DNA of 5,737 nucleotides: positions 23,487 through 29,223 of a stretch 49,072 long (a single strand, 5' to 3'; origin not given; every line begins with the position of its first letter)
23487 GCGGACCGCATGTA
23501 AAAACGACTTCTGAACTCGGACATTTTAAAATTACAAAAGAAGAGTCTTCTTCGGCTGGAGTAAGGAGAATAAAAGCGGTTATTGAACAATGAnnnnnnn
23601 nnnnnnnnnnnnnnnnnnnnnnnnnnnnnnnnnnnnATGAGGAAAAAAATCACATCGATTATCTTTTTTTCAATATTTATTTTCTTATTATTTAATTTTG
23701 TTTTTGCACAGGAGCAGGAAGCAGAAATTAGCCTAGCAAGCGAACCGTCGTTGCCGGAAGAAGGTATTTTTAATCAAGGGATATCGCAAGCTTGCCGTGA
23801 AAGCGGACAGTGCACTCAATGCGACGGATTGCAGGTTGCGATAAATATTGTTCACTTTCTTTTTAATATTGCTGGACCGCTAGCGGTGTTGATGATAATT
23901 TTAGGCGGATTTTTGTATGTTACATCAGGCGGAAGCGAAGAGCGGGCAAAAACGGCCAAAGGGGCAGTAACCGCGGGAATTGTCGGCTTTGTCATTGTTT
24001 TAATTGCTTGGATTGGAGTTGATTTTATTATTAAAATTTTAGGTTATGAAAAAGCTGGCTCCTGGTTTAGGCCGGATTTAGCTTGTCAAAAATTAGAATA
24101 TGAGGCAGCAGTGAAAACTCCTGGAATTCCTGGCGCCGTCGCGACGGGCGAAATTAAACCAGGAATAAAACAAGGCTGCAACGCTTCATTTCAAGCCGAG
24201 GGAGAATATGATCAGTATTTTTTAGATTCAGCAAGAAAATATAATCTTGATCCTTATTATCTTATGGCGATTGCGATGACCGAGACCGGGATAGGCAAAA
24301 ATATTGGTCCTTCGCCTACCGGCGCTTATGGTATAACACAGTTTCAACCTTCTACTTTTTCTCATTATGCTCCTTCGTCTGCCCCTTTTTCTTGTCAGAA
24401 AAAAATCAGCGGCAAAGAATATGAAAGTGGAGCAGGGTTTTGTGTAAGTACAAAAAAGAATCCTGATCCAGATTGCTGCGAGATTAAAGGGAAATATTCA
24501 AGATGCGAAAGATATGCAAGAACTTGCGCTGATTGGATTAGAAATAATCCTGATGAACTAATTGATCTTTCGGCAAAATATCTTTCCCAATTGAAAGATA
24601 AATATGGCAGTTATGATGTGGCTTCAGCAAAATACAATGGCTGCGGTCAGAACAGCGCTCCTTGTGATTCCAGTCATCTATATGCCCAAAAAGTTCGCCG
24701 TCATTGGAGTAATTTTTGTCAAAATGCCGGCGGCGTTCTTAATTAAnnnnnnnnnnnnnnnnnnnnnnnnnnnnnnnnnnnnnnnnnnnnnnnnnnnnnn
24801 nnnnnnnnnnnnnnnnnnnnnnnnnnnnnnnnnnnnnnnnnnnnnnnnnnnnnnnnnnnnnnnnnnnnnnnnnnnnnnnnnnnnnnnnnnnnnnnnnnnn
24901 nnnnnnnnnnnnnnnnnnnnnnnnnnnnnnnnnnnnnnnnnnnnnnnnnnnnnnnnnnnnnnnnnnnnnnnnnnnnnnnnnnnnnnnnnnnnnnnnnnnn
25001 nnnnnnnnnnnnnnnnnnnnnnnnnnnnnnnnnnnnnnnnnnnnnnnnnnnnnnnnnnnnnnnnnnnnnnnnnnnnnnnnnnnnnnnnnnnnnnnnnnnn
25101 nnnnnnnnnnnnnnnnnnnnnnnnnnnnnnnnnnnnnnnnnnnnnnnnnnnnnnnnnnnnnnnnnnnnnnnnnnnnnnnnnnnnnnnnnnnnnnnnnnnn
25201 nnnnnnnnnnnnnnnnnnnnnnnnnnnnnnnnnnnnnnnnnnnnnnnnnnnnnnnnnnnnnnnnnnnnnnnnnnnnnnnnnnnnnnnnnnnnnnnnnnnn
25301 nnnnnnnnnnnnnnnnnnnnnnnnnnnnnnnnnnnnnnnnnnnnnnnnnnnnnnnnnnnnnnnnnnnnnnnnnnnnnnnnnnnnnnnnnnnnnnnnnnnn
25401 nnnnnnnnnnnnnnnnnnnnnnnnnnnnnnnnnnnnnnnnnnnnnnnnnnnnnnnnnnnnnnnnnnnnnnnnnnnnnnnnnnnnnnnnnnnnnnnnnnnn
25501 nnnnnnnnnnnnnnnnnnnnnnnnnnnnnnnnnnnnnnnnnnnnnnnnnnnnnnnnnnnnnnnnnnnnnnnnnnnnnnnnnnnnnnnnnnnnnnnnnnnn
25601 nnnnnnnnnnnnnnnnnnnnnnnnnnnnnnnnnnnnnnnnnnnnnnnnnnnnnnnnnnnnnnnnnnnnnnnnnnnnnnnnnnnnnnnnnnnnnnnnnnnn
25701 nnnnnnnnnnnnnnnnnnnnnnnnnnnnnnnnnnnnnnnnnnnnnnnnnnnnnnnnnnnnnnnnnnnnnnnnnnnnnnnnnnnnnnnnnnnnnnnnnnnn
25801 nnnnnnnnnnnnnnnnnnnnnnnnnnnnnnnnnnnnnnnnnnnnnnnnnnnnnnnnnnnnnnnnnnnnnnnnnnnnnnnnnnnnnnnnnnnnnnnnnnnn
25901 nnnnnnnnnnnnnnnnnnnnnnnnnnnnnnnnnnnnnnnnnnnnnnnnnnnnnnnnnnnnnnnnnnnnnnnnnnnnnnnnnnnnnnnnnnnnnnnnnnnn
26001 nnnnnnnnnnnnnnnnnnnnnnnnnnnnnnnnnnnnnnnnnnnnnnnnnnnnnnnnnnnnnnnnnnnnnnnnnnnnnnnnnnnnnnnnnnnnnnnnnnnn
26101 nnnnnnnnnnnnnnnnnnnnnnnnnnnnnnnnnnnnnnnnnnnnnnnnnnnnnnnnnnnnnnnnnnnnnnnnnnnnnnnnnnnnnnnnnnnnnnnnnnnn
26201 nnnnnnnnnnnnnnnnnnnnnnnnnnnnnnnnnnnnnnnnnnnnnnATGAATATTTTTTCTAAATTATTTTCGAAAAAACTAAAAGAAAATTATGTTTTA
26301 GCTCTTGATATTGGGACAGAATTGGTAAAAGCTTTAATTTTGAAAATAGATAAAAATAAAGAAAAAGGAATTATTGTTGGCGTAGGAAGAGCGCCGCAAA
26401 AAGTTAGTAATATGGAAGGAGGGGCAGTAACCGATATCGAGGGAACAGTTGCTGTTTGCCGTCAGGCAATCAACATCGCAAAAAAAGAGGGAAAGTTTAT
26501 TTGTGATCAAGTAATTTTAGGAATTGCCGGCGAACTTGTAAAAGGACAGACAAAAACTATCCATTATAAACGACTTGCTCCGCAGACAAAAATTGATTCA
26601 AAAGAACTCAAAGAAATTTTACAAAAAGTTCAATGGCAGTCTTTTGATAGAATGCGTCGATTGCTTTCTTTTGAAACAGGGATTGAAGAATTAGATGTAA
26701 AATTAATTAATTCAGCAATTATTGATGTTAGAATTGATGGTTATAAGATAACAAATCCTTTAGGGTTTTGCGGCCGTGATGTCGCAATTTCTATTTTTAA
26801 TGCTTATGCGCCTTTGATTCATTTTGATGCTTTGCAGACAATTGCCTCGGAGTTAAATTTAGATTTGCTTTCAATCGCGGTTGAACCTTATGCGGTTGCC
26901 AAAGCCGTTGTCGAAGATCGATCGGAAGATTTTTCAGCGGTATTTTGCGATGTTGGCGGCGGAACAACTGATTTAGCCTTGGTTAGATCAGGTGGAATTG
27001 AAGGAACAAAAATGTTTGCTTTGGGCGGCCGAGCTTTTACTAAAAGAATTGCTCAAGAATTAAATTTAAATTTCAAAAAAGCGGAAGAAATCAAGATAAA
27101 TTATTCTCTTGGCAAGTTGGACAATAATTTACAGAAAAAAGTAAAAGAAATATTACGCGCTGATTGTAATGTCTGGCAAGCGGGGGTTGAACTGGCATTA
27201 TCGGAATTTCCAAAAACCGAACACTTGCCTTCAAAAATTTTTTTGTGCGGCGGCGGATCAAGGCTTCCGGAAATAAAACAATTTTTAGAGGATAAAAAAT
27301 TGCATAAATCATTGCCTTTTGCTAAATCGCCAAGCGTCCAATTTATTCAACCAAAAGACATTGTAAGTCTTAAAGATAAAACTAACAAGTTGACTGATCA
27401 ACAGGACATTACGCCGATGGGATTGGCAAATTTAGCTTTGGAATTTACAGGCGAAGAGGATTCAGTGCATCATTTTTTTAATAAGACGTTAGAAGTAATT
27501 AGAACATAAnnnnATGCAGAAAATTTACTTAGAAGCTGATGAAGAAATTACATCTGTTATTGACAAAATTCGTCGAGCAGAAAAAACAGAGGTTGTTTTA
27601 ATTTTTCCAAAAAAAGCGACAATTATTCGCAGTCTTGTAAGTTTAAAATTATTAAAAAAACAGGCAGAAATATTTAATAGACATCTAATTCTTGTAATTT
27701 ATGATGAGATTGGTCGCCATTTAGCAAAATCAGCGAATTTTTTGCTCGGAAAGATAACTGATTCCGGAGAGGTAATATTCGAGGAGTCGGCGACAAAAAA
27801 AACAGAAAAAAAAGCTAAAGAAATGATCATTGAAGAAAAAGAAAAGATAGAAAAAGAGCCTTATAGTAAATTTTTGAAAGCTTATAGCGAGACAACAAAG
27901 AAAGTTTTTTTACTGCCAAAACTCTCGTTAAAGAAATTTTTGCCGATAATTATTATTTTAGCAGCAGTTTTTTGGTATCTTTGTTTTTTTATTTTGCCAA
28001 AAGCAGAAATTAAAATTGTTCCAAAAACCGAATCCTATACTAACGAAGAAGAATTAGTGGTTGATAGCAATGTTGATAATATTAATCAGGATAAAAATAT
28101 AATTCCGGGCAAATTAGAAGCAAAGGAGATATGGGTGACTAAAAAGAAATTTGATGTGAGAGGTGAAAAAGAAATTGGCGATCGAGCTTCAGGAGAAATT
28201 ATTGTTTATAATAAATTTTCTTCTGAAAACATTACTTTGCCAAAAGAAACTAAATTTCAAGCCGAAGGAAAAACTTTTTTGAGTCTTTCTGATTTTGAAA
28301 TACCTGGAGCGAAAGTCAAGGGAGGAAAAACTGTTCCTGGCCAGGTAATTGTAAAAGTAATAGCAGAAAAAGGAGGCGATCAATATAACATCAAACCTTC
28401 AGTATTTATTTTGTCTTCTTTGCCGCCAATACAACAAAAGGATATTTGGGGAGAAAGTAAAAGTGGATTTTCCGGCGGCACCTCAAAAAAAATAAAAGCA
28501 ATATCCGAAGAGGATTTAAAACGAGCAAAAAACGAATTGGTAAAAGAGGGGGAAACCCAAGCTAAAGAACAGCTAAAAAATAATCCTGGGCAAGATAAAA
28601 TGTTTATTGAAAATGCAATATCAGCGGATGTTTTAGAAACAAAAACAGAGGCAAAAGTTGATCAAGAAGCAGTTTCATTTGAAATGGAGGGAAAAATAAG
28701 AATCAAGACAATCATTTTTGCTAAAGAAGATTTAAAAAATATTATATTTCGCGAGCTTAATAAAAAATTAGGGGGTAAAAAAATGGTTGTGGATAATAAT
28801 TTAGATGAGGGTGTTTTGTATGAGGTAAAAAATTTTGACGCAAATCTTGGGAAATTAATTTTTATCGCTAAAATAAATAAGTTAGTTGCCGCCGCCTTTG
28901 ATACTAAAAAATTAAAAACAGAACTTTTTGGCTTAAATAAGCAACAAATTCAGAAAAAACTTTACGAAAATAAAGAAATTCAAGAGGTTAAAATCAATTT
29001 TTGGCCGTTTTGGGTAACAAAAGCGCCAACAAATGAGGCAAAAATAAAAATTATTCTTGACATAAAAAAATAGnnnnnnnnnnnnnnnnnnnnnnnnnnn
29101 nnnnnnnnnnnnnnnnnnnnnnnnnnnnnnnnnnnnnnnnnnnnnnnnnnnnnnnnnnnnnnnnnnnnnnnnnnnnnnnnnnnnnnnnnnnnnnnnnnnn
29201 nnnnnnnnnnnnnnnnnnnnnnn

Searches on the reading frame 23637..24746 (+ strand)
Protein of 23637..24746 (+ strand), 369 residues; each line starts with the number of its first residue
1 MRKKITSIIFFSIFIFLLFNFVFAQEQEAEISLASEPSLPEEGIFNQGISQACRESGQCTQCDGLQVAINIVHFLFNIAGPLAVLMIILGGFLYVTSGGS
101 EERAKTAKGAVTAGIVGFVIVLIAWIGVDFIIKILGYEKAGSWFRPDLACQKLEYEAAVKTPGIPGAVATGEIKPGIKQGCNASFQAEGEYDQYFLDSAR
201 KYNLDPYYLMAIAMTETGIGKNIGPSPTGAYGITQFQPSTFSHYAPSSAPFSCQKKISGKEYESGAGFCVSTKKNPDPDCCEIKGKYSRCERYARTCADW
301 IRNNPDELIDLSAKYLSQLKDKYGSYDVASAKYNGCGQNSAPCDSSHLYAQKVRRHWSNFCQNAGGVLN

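Call 77: search_protein_families(library=pfam, proteins=[window:23637-24746:+], max_evalue=0.001)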
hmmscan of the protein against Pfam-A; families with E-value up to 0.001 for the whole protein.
window:23637-24746:+ (369 aa): 3 families
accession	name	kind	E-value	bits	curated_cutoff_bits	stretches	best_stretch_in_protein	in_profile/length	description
PF18895.5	T4SS_pilin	-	4.8e-11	43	26.6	1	64-126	4-66/71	Type IV secretion system pilin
PF01464.25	SLT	-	1.4e-09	37.9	21.3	1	194-246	2-53/117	Transglycosylase SLT domain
PF13406.11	SLT_2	-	0.0006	19.5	24.3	0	226-245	151-170/292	Transglycosylase SLT domain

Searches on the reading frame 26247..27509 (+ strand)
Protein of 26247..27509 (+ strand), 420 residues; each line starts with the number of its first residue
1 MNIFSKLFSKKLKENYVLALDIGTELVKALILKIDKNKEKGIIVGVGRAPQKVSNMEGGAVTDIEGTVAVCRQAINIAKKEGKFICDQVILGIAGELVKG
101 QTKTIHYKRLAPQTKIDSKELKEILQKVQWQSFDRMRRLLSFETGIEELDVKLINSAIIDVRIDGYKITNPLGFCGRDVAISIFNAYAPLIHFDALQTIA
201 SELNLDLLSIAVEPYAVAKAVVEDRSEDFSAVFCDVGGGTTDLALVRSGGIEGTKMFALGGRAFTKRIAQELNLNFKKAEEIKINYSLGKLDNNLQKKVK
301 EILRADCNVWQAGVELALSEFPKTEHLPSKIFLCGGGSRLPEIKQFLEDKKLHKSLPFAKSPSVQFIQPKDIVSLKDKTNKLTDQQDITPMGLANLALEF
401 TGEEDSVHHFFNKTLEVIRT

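Call 77: search_protein_families(library=pfam, proteins=[window:26247-27509:+], max_evalue=0.001)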
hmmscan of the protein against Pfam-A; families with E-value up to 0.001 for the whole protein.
window:26247-27509:+ (420 aa): 6 families
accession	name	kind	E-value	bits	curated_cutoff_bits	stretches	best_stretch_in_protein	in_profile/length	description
PF14450.12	FtsA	-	2.7e-13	50.8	31.8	1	234-358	3-103/127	Cell division protein FtsA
PF06723.19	MreB_Mbl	-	5.1e-09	35.8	27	1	212-286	128-208/327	MreB/Mbl protein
PF11104.14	PilM_2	-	2e-07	30.7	27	1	204-350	149-297/340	Type IV pilus assembly protein PilM;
PF06277.17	EutA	-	0.00012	21.6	27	1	229-266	143-180/475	Ethanolamine utilisation protein EutA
PF08841.16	DDR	-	0.00013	21.6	24.6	1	199-292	103-196/328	Diol dehydratase reactivase ATPase-like domain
PF00012.26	HSP70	-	0.00015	20.6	20.6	0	205-287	161-249/599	Hsp70 protein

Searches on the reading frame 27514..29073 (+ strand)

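Call 77: search_protein_families(library=pfam, proteins=[window:27514-29073:+], max_evalue=0.001)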
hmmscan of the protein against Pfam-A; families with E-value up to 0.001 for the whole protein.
window:27514-29073:+ (519 aa): 1 family
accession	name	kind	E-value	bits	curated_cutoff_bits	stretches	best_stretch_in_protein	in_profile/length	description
PF21110.3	GlxA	-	4.3e-05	24.6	27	1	224-285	1-71/105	GlxA beta barrel domain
